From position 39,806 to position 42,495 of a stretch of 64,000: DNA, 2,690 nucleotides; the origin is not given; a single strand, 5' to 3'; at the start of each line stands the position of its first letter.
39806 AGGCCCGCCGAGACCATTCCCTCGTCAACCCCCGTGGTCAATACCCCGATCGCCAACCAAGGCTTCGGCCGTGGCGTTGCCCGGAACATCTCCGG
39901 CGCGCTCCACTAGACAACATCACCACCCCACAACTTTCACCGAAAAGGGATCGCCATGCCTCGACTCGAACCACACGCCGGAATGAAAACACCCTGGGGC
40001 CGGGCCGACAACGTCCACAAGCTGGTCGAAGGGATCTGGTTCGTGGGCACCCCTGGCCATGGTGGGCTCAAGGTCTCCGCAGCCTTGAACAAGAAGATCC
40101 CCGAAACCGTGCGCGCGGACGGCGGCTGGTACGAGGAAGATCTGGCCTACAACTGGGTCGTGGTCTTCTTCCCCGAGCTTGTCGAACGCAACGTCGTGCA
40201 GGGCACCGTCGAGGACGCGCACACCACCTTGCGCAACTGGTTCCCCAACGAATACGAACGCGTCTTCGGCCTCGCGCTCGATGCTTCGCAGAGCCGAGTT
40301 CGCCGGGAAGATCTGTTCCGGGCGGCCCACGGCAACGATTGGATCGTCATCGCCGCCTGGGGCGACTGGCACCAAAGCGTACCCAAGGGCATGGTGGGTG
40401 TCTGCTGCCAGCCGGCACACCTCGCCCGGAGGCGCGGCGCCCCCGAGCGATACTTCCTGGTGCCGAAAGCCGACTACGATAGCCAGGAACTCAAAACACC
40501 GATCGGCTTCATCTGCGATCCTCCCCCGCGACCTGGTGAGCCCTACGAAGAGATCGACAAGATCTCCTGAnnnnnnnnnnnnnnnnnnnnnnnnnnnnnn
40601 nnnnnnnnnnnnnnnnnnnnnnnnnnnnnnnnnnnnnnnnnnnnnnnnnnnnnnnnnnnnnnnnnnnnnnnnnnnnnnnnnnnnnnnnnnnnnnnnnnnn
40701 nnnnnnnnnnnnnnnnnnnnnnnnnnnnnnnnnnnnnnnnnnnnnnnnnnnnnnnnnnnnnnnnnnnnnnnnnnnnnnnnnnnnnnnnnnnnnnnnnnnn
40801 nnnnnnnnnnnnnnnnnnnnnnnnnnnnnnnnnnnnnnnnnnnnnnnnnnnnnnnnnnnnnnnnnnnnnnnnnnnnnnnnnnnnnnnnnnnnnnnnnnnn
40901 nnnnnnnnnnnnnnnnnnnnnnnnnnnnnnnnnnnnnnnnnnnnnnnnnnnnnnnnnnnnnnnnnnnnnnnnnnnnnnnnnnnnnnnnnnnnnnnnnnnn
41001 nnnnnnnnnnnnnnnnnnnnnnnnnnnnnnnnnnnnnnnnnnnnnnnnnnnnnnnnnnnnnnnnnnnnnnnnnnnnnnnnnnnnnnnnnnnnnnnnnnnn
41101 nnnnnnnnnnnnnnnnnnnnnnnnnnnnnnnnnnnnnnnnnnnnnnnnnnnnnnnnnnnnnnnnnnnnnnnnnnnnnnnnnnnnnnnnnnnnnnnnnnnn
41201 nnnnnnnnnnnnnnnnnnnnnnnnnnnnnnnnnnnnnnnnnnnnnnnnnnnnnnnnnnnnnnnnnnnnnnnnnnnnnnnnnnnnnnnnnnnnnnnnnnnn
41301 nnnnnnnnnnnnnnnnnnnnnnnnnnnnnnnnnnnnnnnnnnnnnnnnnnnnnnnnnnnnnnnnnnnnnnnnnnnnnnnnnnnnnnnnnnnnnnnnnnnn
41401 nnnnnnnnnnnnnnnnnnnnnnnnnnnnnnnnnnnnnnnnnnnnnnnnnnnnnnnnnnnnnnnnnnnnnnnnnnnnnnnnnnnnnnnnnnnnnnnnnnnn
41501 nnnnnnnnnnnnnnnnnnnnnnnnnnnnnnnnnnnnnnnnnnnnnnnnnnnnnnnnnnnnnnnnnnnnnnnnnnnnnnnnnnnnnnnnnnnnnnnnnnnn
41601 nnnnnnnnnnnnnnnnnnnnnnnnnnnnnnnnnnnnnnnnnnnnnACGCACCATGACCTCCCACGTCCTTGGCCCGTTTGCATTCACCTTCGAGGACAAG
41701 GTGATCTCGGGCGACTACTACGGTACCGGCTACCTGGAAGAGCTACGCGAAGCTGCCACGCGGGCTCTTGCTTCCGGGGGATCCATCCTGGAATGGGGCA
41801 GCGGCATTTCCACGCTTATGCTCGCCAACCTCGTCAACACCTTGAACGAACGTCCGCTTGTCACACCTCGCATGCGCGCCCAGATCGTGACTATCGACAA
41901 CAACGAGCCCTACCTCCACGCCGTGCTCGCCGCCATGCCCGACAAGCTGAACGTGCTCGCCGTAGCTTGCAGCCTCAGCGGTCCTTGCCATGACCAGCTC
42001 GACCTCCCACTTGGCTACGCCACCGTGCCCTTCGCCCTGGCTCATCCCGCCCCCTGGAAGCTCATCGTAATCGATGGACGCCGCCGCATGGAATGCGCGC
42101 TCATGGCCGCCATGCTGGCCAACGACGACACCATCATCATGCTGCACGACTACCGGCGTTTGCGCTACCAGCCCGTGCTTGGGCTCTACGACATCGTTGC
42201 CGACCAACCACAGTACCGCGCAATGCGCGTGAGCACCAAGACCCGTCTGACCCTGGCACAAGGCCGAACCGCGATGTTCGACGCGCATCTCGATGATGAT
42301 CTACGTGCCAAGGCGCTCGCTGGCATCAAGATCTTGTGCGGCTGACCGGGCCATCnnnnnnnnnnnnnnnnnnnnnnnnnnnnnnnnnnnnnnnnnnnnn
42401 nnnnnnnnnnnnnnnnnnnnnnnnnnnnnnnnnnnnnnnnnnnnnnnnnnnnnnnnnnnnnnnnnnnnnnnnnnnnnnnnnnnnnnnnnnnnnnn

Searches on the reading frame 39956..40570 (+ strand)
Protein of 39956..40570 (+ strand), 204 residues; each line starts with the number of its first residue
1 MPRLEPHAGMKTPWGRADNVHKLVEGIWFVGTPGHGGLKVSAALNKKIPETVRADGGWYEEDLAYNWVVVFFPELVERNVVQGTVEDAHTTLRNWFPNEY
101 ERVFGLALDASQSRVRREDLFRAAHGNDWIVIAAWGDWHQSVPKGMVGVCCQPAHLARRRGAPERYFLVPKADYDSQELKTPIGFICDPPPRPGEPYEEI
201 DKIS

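Call 9: search_protein_families(library=pfam, proteins=[window:39956-40570:+], max_evalue=0.1)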
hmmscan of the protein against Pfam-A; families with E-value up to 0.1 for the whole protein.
window:39956-40570:+ (204 aa): 2 families
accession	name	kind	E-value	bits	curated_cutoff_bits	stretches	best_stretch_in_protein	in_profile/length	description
PF22653.1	DUF7007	-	4.6e-35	121.1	27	1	8-125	2-115/116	Domain of unknown function (DUF7007)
PF09282.15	Mago-bind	-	0.099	13.1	20.6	0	46-58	3-15/27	Mago binding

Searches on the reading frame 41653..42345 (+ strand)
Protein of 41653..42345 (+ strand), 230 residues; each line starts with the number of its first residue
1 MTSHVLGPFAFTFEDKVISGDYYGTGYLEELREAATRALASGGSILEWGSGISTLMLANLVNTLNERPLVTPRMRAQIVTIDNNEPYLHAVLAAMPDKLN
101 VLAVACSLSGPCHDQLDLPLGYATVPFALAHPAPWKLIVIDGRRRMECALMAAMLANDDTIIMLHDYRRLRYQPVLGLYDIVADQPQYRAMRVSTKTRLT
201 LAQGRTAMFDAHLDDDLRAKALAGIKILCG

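Call 9: search_protein_families(library=pfam, proteins=[window:41653-42345:+], max_evalue=0.1)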
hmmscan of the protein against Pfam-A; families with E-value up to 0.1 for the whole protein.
window:41653-42345:+ (230 aa): 1 family
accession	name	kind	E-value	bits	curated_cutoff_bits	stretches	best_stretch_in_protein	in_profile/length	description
PF13578.12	Methyltransf_24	-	0.011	17.1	26.3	1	46-167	1-105/105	Methyltransferase domain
